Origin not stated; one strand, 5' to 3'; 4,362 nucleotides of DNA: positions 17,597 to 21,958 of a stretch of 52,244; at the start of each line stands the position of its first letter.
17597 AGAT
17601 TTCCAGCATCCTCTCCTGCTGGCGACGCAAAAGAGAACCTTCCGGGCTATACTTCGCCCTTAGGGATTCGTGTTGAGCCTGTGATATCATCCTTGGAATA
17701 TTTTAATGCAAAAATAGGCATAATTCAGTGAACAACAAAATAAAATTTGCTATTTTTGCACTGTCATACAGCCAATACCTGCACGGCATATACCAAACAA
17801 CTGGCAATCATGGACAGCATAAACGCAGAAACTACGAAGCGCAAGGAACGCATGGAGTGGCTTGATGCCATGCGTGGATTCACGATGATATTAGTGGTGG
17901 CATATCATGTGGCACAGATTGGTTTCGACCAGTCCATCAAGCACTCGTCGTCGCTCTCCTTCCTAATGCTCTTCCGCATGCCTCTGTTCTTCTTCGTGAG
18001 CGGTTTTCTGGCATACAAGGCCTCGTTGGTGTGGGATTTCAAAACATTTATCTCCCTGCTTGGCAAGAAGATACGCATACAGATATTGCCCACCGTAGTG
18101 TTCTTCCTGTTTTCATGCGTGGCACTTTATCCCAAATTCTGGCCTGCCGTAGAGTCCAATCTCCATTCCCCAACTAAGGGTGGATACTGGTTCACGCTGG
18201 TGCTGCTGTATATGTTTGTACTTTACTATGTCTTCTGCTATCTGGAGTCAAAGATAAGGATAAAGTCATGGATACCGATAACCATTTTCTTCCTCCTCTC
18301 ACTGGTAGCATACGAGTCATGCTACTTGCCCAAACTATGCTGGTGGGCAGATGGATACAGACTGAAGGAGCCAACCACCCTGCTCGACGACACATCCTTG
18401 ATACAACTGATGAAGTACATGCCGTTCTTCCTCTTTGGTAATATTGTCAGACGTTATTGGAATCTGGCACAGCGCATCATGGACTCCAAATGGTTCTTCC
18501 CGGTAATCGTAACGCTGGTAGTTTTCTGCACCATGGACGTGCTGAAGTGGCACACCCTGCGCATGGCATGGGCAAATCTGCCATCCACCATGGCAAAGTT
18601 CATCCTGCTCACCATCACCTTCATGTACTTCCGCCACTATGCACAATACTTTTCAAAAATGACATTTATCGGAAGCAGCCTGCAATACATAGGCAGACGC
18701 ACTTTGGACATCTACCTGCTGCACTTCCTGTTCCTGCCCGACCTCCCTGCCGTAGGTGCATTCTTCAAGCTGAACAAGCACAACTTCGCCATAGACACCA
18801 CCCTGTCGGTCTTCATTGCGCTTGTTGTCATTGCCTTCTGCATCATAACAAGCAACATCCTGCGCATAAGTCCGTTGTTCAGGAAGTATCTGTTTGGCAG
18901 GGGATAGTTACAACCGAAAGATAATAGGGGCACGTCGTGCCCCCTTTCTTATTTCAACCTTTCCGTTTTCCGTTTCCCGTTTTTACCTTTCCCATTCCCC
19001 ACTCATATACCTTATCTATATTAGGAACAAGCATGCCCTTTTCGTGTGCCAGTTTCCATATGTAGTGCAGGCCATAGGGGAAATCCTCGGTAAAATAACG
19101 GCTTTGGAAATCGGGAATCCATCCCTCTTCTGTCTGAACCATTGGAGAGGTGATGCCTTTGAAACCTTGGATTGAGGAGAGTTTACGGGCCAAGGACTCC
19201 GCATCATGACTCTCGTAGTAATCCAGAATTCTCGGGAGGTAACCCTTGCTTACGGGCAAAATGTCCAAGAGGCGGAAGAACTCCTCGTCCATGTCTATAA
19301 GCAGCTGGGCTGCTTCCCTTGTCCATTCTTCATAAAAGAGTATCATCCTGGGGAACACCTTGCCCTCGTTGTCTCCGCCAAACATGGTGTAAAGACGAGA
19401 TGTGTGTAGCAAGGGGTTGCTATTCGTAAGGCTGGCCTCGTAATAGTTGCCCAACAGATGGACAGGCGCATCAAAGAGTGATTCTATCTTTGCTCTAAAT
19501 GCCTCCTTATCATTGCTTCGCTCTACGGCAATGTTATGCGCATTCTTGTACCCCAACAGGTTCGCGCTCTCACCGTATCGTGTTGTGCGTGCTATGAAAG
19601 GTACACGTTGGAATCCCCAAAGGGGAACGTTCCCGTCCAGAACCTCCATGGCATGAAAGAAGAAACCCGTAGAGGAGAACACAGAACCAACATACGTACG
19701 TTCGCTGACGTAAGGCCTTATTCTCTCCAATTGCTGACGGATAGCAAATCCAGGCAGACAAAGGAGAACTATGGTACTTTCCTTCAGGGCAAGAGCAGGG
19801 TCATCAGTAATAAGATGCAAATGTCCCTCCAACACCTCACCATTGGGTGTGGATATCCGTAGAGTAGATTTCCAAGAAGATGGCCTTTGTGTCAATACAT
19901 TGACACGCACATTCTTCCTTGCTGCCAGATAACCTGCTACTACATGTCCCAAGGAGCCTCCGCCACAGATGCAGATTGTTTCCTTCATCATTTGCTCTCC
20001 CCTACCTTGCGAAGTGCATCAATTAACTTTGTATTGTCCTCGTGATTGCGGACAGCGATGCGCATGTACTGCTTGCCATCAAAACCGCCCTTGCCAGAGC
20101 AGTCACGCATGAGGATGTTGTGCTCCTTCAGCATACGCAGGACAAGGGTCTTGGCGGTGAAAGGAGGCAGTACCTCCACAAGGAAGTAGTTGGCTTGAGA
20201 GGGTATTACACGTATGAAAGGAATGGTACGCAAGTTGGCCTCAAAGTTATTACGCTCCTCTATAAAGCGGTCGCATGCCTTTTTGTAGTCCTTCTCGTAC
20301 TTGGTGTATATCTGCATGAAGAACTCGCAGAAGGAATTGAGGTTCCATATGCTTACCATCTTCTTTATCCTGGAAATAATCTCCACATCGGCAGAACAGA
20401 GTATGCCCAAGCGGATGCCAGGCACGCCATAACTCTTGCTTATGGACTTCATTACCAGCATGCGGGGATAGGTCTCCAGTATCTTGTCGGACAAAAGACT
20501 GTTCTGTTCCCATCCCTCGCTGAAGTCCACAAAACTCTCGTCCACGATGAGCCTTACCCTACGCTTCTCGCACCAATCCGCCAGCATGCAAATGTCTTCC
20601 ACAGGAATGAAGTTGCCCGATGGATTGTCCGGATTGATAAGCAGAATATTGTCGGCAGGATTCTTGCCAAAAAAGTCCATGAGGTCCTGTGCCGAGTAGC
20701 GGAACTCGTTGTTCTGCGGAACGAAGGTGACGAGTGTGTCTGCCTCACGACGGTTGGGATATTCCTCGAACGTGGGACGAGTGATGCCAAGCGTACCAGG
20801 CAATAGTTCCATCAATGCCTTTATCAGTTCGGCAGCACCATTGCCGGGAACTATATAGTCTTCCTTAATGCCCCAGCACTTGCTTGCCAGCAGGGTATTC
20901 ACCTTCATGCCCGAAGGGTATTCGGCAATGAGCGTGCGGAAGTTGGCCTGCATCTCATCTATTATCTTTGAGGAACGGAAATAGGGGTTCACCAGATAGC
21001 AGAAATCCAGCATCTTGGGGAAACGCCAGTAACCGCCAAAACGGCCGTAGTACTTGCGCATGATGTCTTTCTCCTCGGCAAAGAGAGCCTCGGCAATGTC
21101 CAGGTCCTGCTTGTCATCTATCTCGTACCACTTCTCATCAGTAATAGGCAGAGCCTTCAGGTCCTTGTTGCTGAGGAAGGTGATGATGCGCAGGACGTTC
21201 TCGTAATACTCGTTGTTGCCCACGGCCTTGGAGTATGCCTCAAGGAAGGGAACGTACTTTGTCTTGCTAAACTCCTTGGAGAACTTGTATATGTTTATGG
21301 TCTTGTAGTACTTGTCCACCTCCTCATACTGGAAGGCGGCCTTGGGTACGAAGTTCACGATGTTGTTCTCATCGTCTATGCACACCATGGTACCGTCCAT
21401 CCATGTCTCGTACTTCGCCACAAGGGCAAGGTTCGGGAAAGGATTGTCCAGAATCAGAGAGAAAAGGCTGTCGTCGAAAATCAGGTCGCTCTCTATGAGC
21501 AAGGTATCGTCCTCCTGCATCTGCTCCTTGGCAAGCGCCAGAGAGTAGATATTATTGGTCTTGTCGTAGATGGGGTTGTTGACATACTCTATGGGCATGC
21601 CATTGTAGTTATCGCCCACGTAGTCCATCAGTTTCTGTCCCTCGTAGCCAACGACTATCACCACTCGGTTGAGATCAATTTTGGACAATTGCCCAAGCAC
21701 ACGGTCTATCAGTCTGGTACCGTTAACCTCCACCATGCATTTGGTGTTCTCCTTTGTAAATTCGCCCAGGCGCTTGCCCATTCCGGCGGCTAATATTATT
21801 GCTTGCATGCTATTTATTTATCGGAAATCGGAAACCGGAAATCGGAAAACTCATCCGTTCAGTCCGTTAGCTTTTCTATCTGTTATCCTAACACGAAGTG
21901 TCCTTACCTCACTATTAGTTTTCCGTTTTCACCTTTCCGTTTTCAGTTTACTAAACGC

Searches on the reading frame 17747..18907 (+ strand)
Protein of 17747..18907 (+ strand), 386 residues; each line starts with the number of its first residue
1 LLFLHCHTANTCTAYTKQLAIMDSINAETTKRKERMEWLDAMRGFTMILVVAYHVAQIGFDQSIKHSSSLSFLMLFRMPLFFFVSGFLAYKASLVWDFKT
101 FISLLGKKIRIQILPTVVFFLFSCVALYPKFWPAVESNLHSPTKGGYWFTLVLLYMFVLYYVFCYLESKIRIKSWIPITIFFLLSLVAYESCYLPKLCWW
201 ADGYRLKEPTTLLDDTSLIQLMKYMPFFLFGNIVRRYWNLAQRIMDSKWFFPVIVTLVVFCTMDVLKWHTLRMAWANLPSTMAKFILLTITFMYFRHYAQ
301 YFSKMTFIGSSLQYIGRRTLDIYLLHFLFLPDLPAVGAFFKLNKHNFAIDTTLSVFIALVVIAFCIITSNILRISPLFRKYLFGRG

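Call 39: search_protein_families(library=pfam, proteins=[window:17747-18907:+], max_evalue=0.001)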
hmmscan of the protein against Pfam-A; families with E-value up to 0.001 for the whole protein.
window:17747-18907:+ (386 aa): 1 family
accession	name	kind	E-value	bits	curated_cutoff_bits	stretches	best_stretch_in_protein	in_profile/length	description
PF01757.29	Acyl_transf_3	-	8.5e-25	87.9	31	1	37-367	2-323/326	Acyltransferase domain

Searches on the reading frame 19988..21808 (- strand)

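Call 39: search_protein_families(library=pfam, proteins=[window:19988-21808:-], max_evalue=0.001)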
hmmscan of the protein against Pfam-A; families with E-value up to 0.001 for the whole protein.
window:19988-21808:- (606 aa): 3 families
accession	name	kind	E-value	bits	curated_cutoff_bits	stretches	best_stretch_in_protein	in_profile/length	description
PF00155.27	Aminotran_1_2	-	1.4e-34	120.3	19.7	1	315-599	65-361/361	Aminotransferase class I and II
PF12804.13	NTP_transf_3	-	6.5e-13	49.6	27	1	3-120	1-108/160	MobA-like NTP transferase domain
PF00483.29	NTP_transferase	-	6e-09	36.3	21.2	1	3-115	2-117/245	Nucleotidyl transferase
